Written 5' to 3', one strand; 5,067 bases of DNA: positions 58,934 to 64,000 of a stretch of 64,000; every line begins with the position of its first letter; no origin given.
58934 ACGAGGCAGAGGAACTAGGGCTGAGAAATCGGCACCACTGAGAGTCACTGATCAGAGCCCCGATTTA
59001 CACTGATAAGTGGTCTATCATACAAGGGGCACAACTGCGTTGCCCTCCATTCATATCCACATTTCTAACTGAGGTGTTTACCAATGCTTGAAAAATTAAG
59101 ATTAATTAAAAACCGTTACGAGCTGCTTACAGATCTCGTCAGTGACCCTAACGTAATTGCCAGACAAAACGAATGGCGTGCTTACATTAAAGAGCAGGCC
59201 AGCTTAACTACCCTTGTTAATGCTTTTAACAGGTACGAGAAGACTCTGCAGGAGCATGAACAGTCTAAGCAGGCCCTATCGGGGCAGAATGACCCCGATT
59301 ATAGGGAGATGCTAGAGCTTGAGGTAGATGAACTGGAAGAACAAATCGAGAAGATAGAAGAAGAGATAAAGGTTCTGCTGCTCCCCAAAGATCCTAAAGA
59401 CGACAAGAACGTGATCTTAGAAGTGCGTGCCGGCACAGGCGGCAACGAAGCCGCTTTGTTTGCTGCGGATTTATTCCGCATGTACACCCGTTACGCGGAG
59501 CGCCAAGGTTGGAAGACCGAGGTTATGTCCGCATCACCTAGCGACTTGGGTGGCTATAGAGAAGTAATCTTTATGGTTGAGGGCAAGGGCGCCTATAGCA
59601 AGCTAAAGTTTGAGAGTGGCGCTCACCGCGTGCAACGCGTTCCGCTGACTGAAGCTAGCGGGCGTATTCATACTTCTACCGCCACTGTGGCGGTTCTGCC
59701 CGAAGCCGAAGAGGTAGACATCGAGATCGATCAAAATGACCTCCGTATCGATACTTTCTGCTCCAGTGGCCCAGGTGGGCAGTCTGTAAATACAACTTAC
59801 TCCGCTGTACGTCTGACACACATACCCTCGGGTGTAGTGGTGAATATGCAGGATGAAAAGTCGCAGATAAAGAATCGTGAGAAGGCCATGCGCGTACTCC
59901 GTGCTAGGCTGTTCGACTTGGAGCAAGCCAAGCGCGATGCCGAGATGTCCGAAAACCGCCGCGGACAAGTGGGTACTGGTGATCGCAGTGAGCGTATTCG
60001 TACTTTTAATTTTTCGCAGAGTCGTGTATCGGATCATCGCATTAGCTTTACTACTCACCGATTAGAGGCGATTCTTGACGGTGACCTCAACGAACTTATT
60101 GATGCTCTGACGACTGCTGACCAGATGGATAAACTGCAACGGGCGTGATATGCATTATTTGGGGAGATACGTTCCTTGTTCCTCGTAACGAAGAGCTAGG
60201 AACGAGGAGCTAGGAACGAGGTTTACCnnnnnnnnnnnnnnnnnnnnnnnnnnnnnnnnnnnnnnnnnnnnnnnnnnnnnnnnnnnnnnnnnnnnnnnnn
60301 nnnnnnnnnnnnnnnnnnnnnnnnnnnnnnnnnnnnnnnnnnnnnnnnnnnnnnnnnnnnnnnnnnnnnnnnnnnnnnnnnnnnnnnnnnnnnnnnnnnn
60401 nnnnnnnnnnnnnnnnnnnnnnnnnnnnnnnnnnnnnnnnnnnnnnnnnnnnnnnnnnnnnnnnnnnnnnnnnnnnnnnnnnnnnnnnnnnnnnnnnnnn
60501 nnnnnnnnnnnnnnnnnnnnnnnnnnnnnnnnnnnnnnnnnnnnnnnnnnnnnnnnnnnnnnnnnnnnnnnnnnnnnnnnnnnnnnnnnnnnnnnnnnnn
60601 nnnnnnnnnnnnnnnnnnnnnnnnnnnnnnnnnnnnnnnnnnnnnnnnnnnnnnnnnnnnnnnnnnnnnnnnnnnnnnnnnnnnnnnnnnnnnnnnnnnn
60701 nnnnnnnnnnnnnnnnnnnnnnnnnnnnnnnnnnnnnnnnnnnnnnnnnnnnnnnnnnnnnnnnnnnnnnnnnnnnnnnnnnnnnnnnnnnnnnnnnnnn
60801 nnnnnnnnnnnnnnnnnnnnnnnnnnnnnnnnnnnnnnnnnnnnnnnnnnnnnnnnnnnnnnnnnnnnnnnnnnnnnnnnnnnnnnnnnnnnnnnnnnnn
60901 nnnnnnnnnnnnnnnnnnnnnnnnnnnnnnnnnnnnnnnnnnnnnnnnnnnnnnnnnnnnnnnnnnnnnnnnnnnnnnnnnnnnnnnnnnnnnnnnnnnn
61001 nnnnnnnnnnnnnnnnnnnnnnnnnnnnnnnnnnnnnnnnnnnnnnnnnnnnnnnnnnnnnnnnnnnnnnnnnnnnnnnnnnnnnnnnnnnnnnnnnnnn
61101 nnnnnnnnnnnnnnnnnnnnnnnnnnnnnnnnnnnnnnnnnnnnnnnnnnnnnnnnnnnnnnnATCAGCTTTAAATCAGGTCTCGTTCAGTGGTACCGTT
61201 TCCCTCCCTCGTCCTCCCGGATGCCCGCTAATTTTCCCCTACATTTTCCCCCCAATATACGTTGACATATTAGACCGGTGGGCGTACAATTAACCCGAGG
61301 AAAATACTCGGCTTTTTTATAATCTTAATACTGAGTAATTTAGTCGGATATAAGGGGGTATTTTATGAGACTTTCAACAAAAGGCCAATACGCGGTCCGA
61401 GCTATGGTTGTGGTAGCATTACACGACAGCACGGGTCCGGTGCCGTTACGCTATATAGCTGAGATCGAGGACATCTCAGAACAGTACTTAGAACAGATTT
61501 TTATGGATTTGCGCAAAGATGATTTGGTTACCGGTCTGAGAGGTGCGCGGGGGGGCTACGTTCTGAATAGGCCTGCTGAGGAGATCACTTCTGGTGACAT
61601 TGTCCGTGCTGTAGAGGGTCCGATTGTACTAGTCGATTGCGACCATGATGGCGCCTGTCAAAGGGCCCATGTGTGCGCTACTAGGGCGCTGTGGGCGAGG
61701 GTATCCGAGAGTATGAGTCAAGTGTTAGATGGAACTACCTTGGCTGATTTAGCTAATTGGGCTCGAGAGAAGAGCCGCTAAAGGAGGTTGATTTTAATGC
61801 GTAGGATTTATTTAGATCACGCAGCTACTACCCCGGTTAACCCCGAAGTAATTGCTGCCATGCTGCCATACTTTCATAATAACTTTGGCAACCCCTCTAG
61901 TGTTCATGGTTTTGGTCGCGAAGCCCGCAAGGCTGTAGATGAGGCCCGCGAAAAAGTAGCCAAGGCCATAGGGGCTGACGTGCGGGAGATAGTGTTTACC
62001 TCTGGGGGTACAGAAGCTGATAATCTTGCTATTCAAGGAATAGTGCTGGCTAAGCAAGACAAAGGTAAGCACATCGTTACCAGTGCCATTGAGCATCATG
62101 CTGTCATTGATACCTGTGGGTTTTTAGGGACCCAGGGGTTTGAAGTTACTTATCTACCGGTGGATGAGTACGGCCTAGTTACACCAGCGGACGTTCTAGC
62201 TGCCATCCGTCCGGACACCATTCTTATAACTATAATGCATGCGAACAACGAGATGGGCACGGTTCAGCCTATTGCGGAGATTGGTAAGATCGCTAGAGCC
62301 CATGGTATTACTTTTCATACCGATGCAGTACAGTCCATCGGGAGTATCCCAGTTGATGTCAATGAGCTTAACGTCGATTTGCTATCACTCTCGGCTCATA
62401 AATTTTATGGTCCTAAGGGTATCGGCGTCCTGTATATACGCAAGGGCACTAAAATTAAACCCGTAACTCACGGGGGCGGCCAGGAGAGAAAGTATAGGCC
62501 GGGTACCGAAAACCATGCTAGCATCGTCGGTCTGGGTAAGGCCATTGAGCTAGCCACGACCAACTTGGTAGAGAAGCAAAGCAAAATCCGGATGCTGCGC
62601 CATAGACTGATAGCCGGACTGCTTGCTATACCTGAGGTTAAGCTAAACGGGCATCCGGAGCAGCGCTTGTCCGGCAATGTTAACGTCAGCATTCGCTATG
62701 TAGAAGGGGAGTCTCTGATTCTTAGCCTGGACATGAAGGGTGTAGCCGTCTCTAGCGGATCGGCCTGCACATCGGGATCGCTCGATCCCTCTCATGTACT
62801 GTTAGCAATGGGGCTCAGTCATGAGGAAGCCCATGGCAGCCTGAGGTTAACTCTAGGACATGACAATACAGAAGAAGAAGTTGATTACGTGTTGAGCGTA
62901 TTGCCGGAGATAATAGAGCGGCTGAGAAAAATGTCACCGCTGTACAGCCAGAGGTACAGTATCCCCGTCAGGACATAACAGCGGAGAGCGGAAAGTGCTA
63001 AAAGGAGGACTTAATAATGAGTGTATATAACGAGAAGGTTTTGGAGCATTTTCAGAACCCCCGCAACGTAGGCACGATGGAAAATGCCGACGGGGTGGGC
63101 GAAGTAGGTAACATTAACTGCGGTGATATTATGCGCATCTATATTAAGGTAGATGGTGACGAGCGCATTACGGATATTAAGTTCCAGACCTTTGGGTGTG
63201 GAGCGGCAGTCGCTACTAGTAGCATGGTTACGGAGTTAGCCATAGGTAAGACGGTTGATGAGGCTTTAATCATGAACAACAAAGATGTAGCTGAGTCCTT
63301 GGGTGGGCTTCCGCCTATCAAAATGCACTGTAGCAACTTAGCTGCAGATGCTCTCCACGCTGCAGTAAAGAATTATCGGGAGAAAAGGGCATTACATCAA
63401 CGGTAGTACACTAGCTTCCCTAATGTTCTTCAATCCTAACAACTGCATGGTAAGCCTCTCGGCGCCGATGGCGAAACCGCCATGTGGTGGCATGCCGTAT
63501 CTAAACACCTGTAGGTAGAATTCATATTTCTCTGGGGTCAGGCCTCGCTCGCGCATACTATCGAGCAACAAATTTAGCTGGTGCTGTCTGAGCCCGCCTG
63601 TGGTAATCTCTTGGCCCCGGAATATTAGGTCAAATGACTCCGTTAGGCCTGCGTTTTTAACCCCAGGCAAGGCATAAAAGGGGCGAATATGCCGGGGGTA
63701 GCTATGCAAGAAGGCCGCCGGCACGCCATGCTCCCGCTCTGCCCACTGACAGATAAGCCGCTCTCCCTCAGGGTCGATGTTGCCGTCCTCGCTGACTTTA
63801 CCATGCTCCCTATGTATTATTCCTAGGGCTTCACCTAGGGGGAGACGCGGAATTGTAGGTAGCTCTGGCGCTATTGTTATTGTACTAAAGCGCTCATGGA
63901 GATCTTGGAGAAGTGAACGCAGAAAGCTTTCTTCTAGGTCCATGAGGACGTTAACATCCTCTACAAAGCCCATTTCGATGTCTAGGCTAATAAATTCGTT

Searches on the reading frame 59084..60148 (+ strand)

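Call 33: search_protein_families(library=pfam, proteins=[window:59084-60148:+], max_evalue=0.001)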
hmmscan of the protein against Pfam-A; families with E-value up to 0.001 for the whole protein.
window:59084-60148:+ (354 aa): 2 families
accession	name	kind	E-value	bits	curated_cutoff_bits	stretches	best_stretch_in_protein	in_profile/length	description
PF03462.23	PCRF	-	1.7e-76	256.8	24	1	8-202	1-194/194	PCRF domain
PF00472.26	RF-1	-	5.5e-41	139.6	35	1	209-319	1-116/116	RF-1 domain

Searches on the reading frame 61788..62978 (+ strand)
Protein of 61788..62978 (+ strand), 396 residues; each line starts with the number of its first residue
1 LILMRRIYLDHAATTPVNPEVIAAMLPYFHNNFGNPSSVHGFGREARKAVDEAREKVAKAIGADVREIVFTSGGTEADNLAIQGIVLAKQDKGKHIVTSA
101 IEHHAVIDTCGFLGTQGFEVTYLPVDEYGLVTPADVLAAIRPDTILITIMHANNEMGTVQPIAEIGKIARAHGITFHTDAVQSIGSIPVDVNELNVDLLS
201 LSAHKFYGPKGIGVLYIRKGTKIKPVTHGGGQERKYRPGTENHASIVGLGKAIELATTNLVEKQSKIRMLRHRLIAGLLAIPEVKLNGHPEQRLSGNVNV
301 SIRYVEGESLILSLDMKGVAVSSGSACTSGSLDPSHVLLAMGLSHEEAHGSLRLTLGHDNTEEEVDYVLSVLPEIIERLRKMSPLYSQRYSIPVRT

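Call 33: search_protein_families(library=pfam, proteins=[window:61788-62978:+], max_evalue=0.001)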
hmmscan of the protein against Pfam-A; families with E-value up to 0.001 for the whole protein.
window:61788-62978:+ (396 aa): 4 families
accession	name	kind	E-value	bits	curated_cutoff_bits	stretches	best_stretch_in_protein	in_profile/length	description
PF00266.25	Aminotran_5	-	2.9e-97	326.4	21.5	1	7-368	1-371/371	Aminotransferase class-V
PF01212.27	Beta_elim_lyase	-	5.3e-10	39.5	27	1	49-180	33-169/288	Beta-eliminating lyase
PF01041.23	DegT_DnrJ_EryC1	-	1.7e-07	31.3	19.8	1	54-186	30-152/360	DegT/DnrJ/EryC1/StrS aminotransferase family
PF00155.27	Aminotran_1_2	-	1.6e-05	24.7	19.7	1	50-175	44-181/361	Aminotransferase class I and II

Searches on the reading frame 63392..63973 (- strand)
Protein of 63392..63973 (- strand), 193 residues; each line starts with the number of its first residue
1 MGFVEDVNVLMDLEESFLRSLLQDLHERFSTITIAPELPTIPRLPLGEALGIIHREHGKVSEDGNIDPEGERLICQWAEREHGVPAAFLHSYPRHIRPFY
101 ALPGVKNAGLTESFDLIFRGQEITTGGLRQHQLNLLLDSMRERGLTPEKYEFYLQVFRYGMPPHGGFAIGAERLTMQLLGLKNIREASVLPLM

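Call 33: search_protein_families(library=pfam, proteins=[window:63392-63973:-], max_evalue=0.001)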
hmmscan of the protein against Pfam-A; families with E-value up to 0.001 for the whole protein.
window:63392-63973:- (193 aa): 1 family
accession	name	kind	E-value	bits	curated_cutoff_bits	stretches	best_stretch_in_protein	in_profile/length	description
PF00152.25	tRNA-synt_2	-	2.5e-36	125.8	25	1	1-191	121-305/308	tRNA synthetases class II (D, K and N)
